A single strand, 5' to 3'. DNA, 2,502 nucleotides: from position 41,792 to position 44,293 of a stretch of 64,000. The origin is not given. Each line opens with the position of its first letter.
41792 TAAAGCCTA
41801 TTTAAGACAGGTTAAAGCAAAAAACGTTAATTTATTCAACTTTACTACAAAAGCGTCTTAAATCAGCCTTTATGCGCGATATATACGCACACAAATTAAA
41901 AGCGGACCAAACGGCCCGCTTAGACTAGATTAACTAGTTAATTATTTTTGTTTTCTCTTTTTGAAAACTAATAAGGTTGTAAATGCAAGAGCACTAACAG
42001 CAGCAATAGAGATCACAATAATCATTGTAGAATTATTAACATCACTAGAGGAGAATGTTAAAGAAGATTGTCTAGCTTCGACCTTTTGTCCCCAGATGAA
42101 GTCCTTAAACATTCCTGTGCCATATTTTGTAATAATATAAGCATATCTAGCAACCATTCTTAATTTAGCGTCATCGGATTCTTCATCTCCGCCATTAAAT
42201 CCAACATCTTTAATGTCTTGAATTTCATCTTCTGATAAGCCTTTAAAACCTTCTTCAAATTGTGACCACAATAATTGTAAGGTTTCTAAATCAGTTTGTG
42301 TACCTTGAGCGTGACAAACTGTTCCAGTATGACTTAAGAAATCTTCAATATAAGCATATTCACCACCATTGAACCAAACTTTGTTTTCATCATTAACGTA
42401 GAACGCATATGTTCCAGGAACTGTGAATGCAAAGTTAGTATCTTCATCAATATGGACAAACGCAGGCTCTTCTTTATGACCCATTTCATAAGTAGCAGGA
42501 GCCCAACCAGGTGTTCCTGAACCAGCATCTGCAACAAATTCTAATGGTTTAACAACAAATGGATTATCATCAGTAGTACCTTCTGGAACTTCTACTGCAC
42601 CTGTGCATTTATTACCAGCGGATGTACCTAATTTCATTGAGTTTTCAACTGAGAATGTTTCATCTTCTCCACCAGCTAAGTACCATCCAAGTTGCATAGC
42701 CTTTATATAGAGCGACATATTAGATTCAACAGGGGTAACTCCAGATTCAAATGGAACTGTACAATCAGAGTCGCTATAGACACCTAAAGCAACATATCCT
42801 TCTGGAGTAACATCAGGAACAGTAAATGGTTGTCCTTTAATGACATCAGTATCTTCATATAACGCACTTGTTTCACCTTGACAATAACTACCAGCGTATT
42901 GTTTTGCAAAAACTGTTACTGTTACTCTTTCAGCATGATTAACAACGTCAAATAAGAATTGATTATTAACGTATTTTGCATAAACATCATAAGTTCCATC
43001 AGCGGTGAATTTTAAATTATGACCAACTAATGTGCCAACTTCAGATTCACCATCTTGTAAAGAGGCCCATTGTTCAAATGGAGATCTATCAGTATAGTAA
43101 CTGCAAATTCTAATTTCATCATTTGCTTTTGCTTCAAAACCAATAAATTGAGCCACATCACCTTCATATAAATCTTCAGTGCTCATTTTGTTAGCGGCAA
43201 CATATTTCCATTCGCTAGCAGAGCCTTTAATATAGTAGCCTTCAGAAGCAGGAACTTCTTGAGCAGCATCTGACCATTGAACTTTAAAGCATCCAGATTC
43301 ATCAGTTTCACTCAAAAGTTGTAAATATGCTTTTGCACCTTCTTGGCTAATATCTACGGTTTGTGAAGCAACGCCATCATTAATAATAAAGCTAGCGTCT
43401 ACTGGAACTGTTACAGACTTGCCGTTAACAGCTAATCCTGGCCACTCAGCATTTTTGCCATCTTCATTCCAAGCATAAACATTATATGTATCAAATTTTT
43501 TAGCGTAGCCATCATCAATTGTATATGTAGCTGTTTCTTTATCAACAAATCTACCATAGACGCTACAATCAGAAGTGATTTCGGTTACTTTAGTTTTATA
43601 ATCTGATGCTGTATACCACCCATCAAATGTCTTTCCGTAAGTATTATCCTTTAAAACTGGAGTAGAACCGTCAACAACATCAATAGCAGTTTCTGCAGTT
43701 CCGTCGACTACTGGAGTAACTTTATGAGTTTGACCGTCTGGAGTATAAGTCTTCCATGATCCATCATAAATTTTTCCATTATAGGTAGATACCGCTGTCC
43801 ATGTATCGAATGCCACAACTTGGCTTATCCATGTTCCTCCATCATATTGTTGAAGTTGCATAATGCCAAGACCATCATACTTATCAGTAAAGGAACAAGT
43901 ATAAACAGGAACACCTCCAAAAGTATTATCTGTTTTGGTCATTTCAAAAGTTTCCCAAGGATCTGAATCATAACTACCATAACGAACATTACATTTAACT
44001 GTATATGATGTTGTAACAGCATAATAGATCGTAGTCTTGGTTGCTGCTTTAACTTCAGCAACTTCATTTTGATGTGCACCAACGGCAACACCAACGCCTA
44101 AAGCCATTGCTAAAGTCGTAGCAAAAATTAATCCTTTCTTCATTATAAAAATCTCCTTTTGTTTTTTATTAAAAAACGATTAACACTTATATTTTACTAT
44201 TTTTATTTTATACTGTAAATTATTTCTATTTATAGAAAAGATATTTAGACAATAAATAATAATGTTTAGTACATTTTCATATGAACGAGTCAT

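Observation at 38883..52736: Family of modular, membrane-tethered putative alpha-glucan-binding proteins: a surface starch-capture apparatus built from lipoproteins and tail-anchored proteins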

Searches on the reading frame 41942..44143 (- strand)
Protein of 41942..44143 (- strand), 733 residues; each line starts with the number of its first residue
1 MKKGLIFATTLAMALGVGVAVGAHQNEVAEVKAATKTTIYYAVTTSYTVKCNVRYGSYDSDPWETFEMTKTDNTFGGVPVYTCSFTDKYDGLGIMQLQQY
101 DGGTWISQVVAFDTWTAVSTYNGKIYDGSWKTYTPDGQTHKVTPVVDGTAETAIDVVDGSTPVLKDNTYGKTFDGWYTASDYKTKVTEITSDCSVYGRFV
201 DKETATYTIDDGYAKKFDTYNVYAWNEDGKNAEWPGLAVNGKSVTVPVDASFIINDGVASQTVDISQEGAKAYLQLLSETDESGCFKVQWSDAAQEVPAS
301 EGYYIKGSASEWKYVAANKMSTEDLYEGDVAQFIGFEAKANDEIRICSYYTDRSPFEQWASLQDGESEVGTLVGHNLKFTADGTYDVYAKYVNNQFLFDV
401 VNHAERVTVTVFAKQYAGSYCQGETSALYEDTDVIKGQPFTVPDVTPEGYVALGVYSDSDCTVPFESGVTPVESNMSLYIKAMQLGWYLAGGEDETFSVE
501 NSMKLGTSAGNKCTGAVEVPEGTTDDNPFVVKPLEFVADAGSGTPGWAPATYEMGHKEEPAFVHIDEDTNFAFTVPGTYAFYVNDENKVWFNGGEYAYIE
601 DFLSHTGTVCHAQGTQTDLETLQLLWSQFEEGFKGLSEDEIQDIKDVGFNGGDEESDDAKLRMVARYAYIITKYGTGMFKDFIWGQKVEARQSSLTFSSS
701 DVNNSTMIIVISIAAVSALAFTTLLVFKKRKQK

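Call 4: search_protein_families(library=pfam, proteins=[window:41942-44143:-], max_evalue=0.1)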
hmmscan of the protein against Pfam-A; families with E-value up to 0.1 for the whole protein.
window:41942-44143:- (733 aa): 1 family
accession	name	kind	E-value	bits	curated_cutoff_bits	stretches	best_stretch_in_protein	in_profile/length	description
PF09479.16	Flg_new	-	0.00068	20.1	27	1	168-191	30-53/65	Listeria-Bacteroides repeat domain (List_Bact_rpt)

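Call 11: search_solved_structures(query=window:41942-44143:-, max_evalue=1, show_alignments=2)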
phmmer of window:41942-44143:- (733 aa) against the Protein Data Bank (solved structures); distinct sequences matched with E-value up to 1: 1.
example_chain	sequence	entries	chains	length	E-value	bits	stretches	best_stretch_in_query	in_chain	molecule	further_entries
9yoj_B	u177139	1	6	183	0.48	12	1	172-288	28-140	Hemagglutinin HA2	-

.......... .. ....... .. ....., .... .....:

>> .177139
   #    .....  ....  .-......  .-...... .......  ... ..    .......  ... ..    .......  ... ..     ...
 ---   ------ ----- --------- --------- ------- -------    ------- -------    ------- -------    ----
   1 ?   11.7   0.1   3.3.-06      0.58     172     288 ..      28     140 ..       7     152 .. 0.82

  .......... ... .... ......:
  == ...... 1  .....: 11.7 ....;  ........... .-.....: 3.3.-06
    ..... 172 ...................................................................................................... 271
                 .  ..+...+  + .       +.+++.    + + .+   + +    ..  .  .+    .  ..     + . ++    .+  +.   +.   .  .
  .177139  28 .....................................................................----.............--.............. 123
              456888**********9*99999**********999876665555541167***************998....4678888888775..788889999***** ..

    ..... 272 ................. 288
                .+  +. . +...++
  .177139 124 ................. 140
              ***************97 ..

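Call 13: find_homologous_proteins(query=window:41942-44143:-, max_evalue=0.001)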
Query window:41942-44143:- (733 aa): 94 proteins with E <= 0.001 among 8000 candidates.
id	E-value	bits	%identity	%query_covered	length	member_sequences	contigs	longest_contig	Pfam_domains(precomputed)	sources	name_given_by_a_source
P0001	0.0e+0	1680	100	100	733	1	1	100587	-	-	-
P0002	2.1e-239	815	75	63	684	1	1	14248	-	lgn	-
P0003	3.5e-239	814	76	62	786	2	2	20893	-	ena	-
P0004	4.1e-228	778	74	62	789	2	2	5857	-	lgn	-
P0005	3.5e-190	652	44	60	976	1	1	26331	-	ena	-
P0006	2.3e-187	643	62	62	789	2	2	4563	-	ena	-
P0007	1.5e-185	637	61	62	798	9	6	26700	-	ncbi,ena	-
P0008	2.9e-158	547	41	66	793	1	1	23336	-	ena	-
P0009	5.0e-151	523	50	60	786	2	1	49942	PF26120.1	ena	-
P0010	2.3e-143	497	55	57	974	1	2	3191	-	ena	-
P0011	2.0e-142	494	55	57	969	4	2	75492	-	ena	-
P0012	2.6e-135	471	55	55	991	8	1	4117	PF16738.11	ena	-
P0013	6.2e-135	470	53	56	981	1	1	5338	-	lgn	-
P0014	6.6e-134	466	45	60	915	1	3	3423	-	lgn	-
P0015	6.4e-127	443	51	57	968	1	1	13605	-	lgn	-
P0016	1.2e-123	432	38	100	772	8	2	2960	PF09479.17,PF16738.11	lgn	-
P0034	4.5e-77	278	33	59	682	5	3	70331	PF26120.1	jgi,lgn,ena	-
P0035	1.7e-75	273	33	60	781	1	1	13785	PF26120.1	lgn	-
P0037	6.6e-73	265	34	63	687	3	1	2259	PF26120.1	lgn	-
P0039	3.5e-72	262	35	60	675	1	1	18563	PF26120.1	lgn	-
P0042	2.1e-70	256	34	59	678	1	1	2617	PF26120.1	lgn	-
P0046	1.1e-68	251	32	61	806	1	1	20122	PF26120.1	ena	-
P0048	2.0e-65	240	35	60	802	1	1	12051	PF26120.1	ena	-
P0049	2.1e-64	236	35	62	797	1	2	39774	PF26120.1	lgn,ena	-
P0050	8.9e-63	231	31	58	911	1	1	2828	PF26120.1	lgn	-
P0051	1.2e-62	231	29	69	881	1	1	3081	PF26120.1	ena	-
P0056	1.1e-52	198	49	18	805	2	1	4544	PF26120.1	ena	-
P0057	9.4e-51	191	38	31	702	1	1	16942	PF26120.1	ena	-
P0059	6.7e-50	188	66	18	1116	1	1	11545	PF16411.11,PF26120.1,PF00630.26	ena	-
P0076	5.6e-19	86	77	6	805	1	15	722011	-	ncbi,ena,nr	ncbi:MAG: starch-binding protein [Bacilli bacterium]|nr:starch-binding protein [Bacilli bacterium]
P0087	3.2e-12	64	48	10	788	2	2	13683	PF16411.11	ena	-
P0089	4.8e-12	63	56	8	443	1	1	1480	PF26120.1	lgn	-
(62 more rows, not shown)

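Call 14: search_protein_families(library=pfam, proteins=[P0009, P0034, P0059, P0087, P0076, P0016, P0012], max_evalue=0.01)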
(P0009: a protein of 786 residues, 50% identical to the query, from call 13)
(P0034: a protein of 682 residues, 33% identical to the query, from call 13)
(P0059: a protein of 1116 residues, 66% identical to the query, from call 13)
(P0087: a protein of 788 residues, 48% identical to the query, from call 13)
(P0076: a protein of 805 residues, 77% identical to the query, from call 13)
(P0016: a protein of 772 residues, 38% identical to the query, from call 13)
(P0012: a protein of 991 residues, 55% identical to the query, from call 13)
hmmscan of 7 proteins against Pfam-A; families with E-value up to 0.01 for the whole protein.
P0009 (786 aa): 0 families

P0034 (682 aa): 1 family
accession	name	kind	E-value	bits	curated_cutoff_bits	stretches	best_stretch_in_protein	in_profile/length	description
PF09479.16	Flg_new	-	0.00045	20.7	27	1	379-434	9-65/65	Listeria-Bacteroides repeat domain (List_Bact_rpt)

P0059 (1116 aa): 6 families
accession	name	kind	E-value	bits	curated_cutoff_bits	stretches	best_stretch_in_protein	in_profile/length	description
PF16411.10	SusF_SusE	-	2.3e-11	44.7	27.5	1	262-451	1-161/167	Outer membrane protein SusF_SusE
PF00630.25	Filamin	-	1e-05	26.7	26.9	0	485-568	18-76/93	Filamin/ABP280 repeat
PF16561.11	AMPK1_CBM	-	4e-05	24.2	26.8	0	679-709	15-42/85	Glycogen recognition site of AMP-activated protein kinase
PF17936.7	Big_6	-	0.00014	22.4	27.6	0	540-572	33-65/83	Bacterial Ig domain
PF07653.23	SH3_2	-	0.00031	20.8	21.8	0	606-629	9-32/55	Variant SH3 domain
PF11634.13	IPI_T4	-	0.008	16.6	25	0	207-248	31-72/76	Nuclease inhibitor from bacteriophage T4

P0087 (788 aa): 3 families
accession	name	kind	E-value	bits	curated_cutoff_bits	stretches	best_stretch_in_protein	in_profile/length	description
PF16411.10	SusF_SusE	-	1.1e-07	32.7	27.5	1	46-212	9-160/167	Outer membrane protein SusF_SusE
PF02922.24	CBM_48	-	0.005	17.6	22.4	0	36-80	23-71/83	Carbohydrate-binding module 48 (Isoamylase N-terminal domain)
PF07653.23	SH3_2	-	0.0072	16.4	21.8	0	559-578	8-27/55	Variant SH3 domain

P0076 (805 aa): 2 families
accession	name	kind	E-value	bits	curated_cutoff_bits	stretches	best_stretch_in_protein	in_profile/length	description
PF16738.10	CBM26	-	2.2e-05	24.9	28.1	1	39-104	1-62/70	Starch-binding module 26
PF12248.16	Methyltransf_FA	-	0.006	16.8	24.2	0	224-252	20-51/140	Farnesoic acid 0-methyl transferase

P0016 (772 aa): 1 family
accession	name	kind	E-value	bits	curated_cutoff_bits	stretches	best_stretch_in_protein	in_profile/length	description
PF16738.10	CBM26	-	4.5e-09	36.8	28.1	2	64-98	28-61/70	Starch-binding module 26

P0012 (991 aa): 2 families
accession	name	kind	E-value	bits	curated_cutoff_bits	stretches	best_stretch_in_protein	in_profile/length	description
PF16738.10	CBM26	-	8.3e-08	32.7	28.1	1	54-98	11-58/70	Starch-binding module 26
PF09479.16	Flg_new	-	0.0027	18.2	27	1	184-213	24-53/65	Listeria-Bacteroides repeat domain (List_Bact_rpt)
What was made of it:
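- Family members hit Pfam SusF_SusE above threshold (P0059 at 2.3e-11, P0087 at 1.1e-7; call 14).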

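Call 22: search_protein_families(library=ncbifam, proteins=[window:41942-44143:-], max_evalue=0.1)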
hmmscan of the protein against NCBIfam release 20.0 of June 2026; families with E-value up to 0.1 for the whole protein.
window:41942-44143:- (733 aa): 0 families

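Call 24: find_related_loci(query=A2, collection=genome_contigs, flank=10000)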
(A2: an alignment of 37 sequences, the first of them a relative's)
Query A2 (733 aa) in genome_contigs; peptide patterns used: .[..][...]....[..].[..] (x = any residue, [..] = any of these).
600 stretches matched a pattern (row limit reached: there are more); 4 encode a relative of the query (tblastn E <= 1e-3); 4 distinct loci.
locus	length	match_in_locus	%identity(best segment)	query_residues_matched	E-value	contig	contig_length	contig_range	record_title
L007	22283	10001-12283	34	1-733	9e-108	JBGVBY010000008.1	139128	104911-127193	MAG: Bacilli bacterium isolate ruminal_MAG_397 ruminal_MAG_397_contig_0008, whole genome shotgun sequence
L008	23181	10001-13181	41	282-733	3e-98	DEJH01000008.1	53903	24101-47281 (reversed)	MAG TPA_asm: Bacillales bacterium UBA2753 UBA2753_contig_1231, whole genome shotgun sequence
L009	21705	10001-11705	66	1-412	4e-15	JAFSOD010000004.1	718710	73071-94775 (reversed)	MAG: Bacilli bacterium isolate RGIG3320 Goat_Reticulum-5__c320, whole genome shotgun sequence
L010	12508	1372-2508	94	1-732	1e-12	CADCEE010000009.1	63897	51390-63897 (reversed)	MAG: uncultured Erysipelotrichaceae bacterium isolate RUG14566 genome assembly, contig: RUG14566_asm_9, whole genome sho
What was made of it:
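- One related MAG is labelled Erysipelotrichaceae, and all others only Bacilli or Bacillales (call 24).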

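Call 91: find_encoding_contigs(protein=P0034, flank=10000, max_places=2)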
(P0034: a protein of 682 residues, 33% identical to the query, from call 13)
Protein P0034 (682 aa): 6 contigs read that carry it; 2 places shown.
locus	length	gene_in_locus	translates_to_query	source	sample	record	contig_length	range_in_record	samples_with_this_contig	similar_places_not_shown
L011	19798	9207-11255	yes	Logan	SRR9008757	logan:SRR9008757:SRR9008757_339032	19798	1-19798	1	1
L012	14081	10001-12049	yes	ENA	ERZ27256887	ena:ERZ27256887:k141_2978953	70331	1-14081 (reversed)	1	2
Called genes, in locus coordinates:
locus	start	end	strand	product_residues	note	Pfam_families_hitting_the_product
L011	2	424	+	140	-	?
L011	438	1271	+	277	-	-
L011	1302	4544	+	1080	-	PF02922:CBM_48 (weak)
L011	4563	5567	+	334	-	PF02368:Big_2 (faint)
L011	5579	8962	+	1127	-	PF26182:Ig_NUP210_5th (faint), PF02368:Big_2, PF21461:HL_N-beta (faint), PF26918:Ig_Eae (faint), PF02368:Big_2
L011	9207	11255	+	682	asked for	PF26120:CBM_1st_SusF (faint)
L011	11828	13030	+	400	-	-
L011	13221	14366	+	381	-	PF16738:CBM26 (weak)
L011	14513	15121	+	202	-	PF19570:DUF6088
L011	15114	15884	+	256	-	PF08843:AbiEii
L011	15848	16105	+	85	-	-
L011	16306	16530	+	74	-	-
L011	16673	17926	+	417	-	PF13173:AAA_14, PF13635:DUF4143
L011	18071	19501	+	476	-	PF02446:Glyco_hydro_77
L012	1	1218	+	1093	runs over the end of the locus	PF02368:Big_2, PF00128:Alpha-amylase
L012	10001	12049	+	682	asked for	PF26120:CBM_1st_SusF (faint)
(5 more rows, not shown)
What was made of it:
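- On X25 / SusE-SusF starch-binding module (Pfam SusF_SusE PF16411, CBM_1st_SusF PF26120): Homologues hit PF16411 above threshold (call 14) and carry PF26120 (calls 13, 91).
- Many carry the precomputed family PF26120, CBM_1st_SusF (calls 13, 91).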
